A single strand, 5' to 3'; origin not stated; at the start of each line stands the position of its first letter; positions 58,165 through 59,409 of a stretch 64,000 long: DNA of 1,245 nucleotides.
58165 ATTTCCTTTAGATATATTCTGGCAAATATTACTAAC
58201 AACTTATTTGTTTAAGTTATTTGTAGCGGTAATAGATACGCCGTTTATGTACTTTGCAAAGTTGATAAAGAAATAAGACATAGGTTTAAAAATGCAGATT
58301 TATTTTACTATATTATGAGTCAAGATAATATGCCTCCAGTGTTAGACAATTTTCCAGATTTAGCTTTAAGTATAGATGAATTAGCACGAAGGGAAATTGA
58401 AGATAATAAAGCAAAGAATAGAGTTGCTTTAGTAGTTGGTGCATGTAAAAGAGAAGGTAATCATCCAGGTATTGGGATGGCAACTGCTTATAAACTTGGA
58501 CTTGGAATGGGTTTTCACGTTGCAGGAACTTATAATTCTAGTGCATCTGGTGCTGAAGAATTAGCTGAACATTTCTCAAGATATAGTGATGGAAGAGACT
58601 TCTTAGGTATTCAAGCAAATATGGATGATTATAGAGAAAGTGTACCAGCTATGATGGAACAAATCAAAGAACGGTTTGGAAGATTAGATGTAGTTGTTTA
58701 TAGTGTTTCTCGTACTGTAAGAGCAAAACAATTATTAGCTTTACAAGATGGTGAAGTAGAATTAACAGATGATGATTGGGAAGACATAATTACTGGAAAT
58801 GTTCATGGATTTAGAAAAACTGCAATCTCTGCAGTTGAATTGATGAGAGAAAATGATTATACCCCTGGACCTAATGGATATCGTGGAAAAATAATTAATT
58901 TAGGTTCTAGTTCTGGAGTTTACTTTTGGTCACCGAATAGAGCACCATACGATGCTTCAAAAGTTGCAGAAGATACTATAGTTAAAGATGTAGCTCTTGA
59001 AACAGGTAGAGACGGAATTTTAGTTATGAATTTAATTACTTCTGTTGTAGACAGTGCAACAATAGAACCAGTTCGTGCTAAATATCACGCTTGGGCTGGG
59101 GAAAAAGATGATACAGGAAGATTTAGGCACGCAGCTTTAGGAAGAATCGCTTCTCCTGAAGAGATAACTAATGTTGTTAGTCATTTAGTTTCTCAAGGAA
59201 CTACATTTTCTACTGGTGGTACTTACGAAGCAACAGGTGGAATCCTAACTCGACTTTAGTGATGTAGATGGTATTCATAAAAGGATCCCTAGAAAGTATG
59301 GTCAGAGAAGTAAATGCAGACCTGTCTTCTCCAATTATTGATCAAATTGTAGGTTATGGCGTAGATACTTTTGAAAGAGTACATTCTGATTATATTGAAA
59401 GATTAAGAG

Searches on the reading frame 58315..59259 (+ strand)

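Call 53: search_protein_families(library=padloc, proteins=[window:58315-59259:+], max_evalue=0.001)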
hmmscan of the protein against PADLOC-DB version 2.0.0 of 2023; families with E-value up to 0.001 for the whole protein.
window:58315-59259:+ (314 aa): 0 families

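Call 68: search_protein_families(library=pfam, proteins=[window:58315-59259:+], max_evalue=0.0001)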
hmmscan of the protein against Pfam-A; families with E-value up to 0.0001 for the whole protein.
window:58315-59259:+ (314 aa): 2 families
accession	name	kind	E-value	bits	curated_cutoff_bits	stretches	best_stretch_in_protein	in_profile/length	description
PF13561.12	adh_short_C2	-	7.1e-24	85.1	27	1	50-309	5-234/236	Enoyl-(Acyl carrier protein) reductase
PF00106.31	adh_short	-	5.2e-23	82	26.6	1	37-256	2-193/195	short chain dehydrogenase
